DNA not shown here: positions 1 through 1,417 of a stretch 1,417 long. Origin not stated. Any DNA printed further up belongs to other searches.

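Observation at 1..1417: Two GH130 (DUF377) modules fused in tandem in one polypeptide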

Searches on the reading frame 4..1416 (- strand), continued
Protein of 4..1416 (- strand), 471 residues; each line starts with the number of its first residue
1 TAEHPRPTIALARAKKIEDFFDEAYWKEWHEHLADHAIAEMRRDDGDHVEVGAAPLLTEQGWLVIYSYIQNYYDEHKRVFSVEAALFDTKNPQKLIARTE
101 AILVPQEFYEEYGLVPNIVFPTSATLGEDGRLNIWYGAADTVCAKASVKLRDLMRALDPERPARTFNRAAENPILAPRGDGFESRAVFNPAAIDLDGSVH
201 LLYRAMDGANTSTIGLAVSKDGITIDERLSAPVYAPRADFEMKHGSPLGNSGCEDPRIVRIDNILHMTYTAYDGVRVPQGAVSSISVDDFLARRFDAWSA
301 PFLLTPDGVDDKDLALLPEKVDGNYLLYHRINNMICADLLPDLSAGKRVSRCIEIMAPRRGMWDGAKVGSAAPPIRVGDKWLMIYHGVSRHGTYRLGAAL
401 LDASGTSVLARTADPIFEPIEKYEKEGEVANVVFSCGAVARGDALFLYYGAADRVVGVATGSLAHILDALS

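Call 11: search_solved_structures(query=P0013, max_evalue=0.001, show_alignments=2)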
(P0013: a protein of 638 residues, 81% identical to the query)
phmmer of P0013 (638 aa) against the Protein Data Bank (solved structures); distinct sequences matched with E-value up to 0.001: 18.
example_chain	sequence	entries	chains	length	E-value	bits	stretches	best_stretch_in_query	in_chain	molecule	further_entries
7fip_A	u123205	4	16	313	1.7e-50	175.4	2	478-627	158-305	Beta-1,2-mannobiose phosphorylase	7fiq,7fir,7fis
9fj8_A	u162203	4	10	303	1.4e-44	155.8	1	335-628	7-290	1,2-beta-oligomannan phosphorylase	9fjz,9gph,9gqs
5b0p_A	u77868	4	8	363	4.1e-31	111.3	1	418-633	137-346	Lin0857 protein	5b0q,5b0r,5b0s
9eqq_A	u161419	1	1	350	1.6e-30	109.4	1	470-637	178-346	Uhgb_MS mannoside synthase from an unknown human gut bacterium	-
9erg_A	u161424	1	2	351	1.6e-30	109.3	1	470-637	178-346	Uhgb_MS mannoside synthase from an unknown human gut bacterium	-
9erh_A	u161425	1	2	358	1.8e-30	109.2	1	470-637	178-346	Uhgb_MS mannoside synthase from an unknown human gut bacterium in complex with 1,2-beta-ma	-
1vkd_A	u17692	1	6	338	8.6e-23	83.8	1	334-635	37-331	conserved hypothetical protein TM1225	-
4onz_A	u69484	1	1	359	2.2e-21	79.2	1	349-627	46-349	putative glycoside hydrolase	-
4udg_A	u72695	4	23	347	8.1e-21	77.3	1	333-632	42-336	UHGB_MP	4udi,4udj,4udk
4udk_E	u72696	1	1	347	8.2e-21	77.3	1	333-632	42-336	UHGB_MP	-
5a7v_B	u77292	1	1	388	5.9e-19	71.1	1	349-626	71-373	PUTATIVE GLYCOSIDASE PH117-RELATED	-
5a7v_A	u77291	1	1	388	5.9e-19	71.1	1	349-626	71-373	PUTATIVE GLYCOSIDASE PH117-RELATED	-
5ayd_A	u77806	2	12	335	1.1e-18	70.2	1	335-635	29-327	Beta-1,4-mannooligosaccharide phosphorylase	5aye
3r67_A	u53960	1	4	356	1.5e-18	69.8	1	348-626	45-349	putative Glycosidase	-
3qc2_A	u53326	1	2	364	2.2e-17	65.9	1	348-626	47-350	glycosyl hydrolase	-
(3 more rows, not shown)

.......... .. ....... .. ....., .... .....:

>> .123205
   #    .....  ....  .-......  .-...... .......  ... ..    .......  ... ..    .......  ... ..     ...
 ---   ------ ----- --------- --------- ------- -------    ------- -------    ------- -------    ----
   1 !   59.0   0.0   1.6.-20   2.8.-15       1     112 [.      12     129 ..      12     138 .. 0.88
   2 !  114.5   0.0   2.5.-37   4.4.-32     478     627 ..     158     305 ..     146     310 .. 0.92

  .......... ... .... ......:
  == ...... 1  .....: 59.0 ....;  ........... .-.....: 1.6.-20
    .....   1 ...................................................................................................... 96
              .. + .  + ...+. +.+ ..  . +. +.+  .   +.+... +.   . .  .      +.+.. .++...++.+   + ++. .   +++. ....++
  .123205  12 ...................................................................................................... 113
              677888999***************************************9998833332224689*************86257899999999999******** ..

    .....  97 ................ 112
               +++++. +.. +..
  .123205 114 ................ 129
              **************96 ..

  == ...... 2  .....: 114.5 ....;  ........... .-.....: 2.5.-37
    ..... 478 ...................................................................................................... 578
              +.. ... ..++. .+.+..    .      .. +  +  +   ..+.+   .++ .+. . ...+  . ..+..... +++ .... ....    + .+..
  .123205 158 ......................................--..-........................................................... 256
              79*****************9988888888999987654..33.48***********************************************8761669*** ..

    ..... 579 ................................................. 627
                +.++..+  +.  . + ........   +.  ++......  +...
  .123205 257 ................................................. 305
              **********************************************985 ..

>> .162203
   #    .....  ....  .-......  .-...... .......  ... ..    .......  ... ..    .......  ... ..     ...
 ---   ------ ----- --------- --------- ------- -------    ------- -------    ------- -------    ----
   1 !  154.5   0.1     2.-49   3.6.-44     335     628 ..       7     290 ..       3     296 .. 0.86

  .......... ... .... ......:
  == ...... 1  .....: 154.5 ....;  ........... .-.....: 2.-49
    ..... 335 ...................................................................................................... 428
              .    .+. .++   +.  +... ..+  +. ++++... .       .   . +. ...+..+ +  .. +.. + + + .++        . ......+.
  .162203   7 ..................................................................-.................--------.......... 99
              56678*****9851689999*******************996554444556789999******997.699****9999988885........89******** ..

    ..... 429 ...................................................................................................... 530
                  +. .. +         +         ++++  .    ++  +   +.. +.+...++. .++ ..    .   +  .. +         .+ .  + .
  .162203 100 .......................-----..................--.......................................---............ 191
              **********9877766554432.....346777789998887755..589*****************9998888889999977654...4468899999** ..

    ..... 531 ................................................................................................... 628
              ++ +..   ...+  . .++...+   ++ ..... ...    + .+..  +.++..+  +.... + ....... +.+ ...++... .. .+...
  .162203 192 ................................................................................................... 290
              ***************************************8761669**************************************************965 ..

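Call 12: find_encoding_contigs(protein=P0013, flank=8000, max_places=3)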
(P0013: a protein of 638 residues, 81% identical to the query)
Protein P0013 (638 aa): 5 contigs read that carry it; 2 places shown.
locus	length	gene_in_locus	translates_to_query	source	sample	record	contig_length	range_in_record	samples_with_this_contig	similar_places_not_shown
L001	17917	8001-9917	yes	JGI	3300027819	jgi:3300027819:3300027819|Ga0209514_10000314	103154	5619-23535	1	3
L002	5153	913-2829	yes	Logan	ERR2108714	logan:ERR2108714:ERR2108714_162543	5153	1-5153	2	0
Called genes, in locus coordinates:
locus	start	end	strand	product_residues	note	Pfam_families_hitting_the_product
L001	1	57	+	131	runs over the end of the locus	-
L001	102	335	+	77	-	-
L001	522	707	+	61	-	-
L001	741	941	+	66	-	PF00313:CSD, PF08206:OB_RNB (weak)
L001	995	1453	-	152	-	PF00856:SET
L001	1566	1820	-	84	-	-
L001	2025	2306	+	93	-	-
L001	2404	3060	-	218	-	-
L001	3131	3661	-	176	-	-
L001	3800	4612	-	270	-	PF21722:Gly_rich_2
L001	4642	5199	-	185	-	PF01569:PAP2, PF22778:VCPO_2nd (faint)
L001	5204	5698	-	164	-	PF01988:VIT1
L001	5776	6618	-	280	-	PF00291:PALP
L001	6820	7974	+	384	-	PF04041:Glyco_hydro_130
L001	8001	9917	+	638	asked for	PF04041:Glyco_hydro_130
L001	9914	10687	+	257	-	PF00702:Hydrolase (faint), PF03332:PMM, PF08282:Hydrolase_3 (weak)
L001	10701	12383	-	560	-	PF05970:PIF1, PF13245:AAA_19, PF13401:AAA_22 (weak), PF13604:AAA_30, PF14493:HTH_40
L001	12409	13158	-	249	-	PF00963:Cohesin (weak)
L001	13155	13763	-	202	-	PF13290:CHB_HEX_C_1, PF13287:Fn3_assoc, PF00404:Dockerin_1 (faint)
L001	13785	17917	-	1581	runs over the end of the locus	PF19077:Big_13 (faint), PF17936:Big_6 (weak), PF22352:K319L-like_PKD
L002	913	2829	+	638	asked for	PF04041:Glyco_hydro_130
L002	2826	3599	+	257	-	PF00702:Hydrolase (faint), PF03332:PMM, PF08282:Hydrolase_3 (weak)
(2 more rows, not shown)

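Call 13: find_encoding_contigs(protein=P0073, flank=8000, max_places=3)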
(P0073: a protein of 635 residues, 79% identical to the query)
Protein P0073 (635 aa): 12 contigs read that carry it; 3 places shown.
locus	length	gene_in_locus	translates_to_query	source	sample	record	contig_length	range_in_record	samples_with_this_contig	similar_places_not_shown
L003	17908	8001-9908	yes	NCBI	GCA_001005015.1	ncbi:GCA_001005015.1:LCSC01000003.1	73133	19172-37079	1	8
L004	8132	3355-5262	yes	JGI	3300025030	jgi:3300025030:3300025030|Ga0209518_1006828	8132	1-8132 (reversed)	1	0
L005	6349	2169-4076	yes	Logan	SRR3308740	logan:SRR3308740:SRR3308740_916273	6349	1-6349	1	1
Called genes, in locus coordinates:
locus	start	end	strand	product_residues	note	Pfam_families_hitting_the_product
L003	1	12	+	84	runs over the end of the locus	-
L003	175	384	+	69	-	PF00313:CSD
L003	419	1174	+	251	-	PF01996:F420_ligase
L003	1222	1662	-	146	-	PF00293:NUDIX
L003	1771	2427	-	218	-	-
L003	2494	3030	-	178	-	-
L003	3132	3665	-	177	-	PF14378:PAP2_3 (faint), PF01569:PAP2, PF22778:VCPO_2nd (faint)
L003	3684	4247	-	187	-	PF01988:VIT1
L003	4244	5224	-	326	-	PF00291:PALP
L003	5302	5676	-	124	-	PF02261:Asp_decarbox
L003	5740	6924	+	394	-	PF04041:Glyco_hydro_130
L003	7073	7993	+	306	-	-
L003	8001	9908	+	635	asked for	PF04041:Glyco_hydro_130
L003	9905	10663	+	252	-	PF00702:Hydrolase (faint), PF05116:S6PP (faint), PF03332:PMM, PF08282:Hydrolase_3 (weak)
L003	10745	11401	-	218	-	PF01797:Y1_Tnp (weak)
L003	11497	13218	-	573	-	PF05970:PIF1, PF13245:AAA_19, PF13401:AAA_22 (weak), PF13604:AAA_30, PF14493:HTH_40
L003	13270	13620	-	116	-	-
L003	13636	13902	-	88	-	-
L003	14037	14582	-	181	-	PF13620:CarboxypepD_reg (weak)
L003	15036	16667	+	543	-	PF01565:FAD_binding_4, PF02913:FAD-oxidase_C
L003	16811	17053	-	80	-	-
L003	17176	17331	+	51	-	-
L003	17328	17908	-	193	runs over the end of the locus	PF14378:PAP2_3 (weak), PF01569:PAP2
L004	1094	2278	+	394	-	PF04041:Glyco_hydro_130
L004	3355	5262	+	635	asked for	PF04041:Glyco_hydro_130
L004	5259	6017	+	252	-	PF00702:Hydrolase (faint), PF05116:S6PP (faint), PF03332:PMM, PF08282:Hydrolase_3 (weak)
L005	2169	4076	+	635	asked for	PF04041:Glyco_hydro_130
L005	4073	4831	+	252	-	PF00702:Hydrolase (faint), PF05116:S6PP (faint), PF03332:PMM, PF08282:Hydrolase_3 (weak)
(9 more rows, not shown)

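Call 27: search_protein_families(library=ncbifam, proteins=[L001:6820-7974:+, L001:9914-10687:+, L003:7073-7993:+, L003:5740-6924:+, P0013], max_evalue=0.001)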
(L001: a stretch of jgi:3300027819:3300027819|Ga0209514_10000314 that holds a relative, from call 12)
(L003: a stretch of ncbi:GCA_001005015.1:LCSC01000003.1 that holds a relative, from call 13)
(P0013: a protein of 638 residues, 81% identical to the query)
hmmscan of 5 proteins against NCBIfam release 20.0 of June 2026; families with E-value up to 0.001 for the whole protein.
L001:6820-7974:+ (384 aa): 3 families
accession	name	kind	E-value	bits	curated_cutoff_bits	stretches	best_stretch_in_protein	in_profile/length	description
NF052550.1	BManbPhaseBMBP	equivalog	2.1e-50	171.8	450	1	46-361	4-292/296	beta-1,2-mannobiose phosphorylase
NF050092.1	BtaManbiosPhlase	equivalog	4.2e-39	134.5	550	1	130-366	125-349/351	BtaManbiosPhlase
NF058598.1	BetMansidBT3780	equivalog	3.8e-23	82.2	550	2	263-356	257-360/366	beta-1,2-mannosidase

L001:9914-10687:+ (257 aa): 6 families
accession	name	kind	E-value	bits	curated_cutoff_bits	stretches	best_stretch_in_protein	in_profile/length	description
TIGR01484.1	HAD-SF-IIB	subfamily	2.1e-19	70.5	41.8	1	5-233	1-213/221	HAD-IIB family hydrolase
TIGR00099.1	Cof-subfamily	subfamily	5.6e-12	45.8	137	1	162-221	152-213/256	Cof-type HAD-IIB family hydrolase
TIGR01482.1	SPP-subfamily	subfamily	5.5e-09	35.9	107.15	1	141-245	95-194/225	sucrose-phosphate phosphatase subfamily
NF002245.0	PRK01158.1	equivalog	7.3e-09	35.3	198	1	187-248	148-205/233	phosphoglycolate phosphatase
TIGR01487.1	Pglycolate_arch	equivalog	1.4e-08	34.8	122.75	0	187-233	138-180/215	phosphoglycolate phosphatase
NF001218.0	PRK00192.1-5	equivalog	0.00077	19.2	362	1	4-238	5-232/275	mannosyl-3-phosphoglycerate phosphatase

L003:7073-7993:+ (306 aa): 0 families

L003:5740-6924:+ (394 aa): 3 families
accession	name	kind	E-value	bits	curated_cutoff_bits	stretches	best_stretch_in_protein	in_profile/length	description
NF052550.1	BManbPhaseBMBP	equivalog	7.7e-56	189.6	450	1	46-368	4-289/296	beta-1,2-mannobiose phosphorylase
NF050092.1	BtaManbiosPhlase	equivalog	3.2e-37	128.2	550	1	131-377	126-350/351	BtaManbiosPhlase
NF058598.1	BetMansidBT3780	equivalog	8.5e-28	97.5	550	2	209-367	205-361/366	beta-1,2-mannosidase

P0013 (638 aa): 3 families
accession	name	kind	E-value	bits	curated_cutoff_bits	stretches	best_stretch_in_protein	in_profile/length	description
NF052550.1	BManbPhaseBMBP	equivalog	3.1e-104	348.5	450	2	335-629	6-290/296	beta-1,2-mannobiose phosphorylase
NF050092.1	BtaManbiosPhlase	equivalog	4.2e-72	243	550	2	417-637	136-350/351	BtaManbiosPhlase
NF058598.1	BetMansidBT3780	equivalog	5.9e-40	137.5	550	4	349-444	57-155/366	beta-1,2-mannosidase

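Call 28: search_protein_families(library=pfam, proteins=[L001:6820-7974:+, L001:9914-10687:+, L003:7073-7993:+], max_evalue=0.01)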
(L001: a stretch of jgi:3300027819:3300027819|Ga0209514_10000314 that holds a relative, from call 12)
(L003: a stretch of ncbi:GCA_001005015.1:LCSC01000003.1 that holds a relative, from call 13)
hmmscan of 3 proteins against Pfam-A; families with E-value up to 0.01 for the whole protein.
L001:6820-7974:+ (384 aa): 1 family
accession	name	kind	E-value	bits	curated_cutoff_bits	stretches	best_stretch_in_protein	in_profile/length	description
PF04041.19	Glyco_hydro_130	-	1.4e-35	123.2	26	1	63-365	31-316/320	beta-1,4-mannooligosaccharide phosphorylase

L001:9914-10687:+ (257 aa): 5 families
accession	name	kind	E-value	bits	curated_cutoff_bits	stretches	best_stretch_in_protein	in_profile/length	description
PF03332.19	PMM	-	8.2e-12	45.8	22.4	1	129-255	90-219/221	Eukaryotic phosphomannomutase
PF08282.18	Hydrolase_3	-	7.5e-11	42.7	20.9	1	160-221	150-212/255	haloacid dehalogenase-like hydrolase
PF00702.32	Hydrolase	-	1.4e-06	29.3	26.4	0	183-222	142-181/191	haloacid dehalogenase-like hydrolase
PF13419.12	HAD_2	-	0.0021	18.7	23.8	0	6-21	1-16/178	Haloacid dehalogenase-like hydrolase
PF05116.19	S6PP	-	0.0042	17.2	20.3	0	167-245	136-210/247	Sucrose-6F-phosphate phosphohydrolase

L003:7073-7993:+ (306 aa): 0 families

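Call 34: find_related_loci(query=A1, collection=genome_contigs, flank=6000)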
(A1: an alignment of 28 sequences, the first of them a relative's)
Query A1 (638 aa) in genome_contigs; peptide patterns used: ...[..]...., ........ (x = any residue, [..] = any of these).
599 stretches matched a pattern (row limit reached: there are more); 591 encode a relative of the query (tblastn E <= 1e-3); the best 80 are kept; 80 distinct loci.
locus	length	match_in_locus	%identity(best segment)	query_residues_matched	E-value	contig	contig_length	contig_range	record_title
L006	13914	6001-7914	79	1-638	0e+0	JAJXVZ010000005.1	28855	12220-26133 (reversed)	MAG: bacterium isolate BP5.bin54 NODE_2515_length_28855_cov_5.914543, whole genome shotgun sequence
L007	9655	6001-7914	80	1-638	0e+0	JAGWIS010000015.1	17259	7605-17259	MAG: Patescibacteria group bacterium isolate REEB12 contig-150_4081, whole genome shotgun sequence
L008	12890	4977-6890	81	1-638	0e+0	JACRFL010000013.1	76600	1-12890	MAG: Candidatus Kaiserbacteria bacterium isolate NC_groundwater_1724_Pr3_B-0.1um_57_17 SR-2_scaffold_141_3155596, whole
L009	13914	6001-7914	79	1-638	0e+0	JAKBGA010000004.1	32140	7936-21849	MAG: bacterium isolate DBS1-1.bin14 NODE_2170_length_32140_cov_10.957424, whole genome shotgun sequence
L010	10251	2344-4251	79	1-636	0e+0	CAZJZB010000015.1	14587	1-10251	MAG TPA_asm: uncultured Candidatus Saccharibacteria bacterium isolate SRP178908_co1_146 genome assembly, contig: NODE_27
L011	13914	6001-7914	79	1-638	0e+0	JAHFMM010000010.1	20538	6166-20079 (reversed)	MAG: bacterium isolate nzgw457 NODE_1489_length_20539_cov_6.142032, whole genome shotgun sequence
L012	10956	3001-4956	78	1-638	0e+0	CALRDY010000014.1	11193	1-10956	MAG: Candidatus Nomurabacteria bacterium isolate LH-02apr19-231 genome assembly, contig: LH-02apr19-C13485, whole genome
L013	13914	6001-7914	78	1-638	0e+0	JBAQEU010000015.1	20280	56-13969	MAG: Minisyncoccia bacterium isolate MFD12003_ilm_asm_bin73 k127_91202, whole genome shotgun sequence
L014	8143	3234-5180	79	1-638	0e+0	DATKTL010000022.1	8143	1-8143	MAG TPA_asm: Candidatus Paceibacterota bacterium isolate SMAG_U14080 k141_2270064, whole genome shotgun sequence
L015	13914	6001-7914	77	1-638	0e+0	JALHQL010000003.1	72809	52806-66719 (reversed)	MAG: Candidatus Paceibacterota bacterium isolate bin.85 c_000000002080, whole genome shotgun sequence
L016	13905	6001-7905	78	1-637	0e+0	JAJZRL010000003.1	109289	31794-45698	MAG: bacterium isolate SKS1.bin88 NODE_250_length_109289_cov_5.095409, whole genome shotgun sequence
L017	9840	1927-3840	78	1-638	0e+0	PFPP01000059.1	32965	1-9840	MAG: Candidatus Kaiserbacteria bacterium CG_4_10_14_0_2_um_filter_50_16 CG_4_10_14_0.2_scaffold_1163_c, whole genome sho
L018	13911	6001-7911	77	1-637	0e+0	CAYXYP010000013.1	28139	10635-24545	MAG TPA_asm: uncultured Candidatus Saccharibacteria bacterium isolate binchicken_co248_28 genome assembly, contig: NODE_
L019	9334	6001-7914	77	1-638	0e+0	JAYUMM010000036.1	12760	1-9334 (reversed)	MAG: bacterium isolate GFS_9566 GFS_9566_35, whole genome shotgun sequence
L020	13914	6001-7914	77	1-638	0e+0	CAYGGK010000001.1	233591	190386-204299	MAG TPA_asm: uncultured Candidatus Saccharibacteria bacterium isolate ERP113451_co3_264 genome assembly, contig: NODE_5_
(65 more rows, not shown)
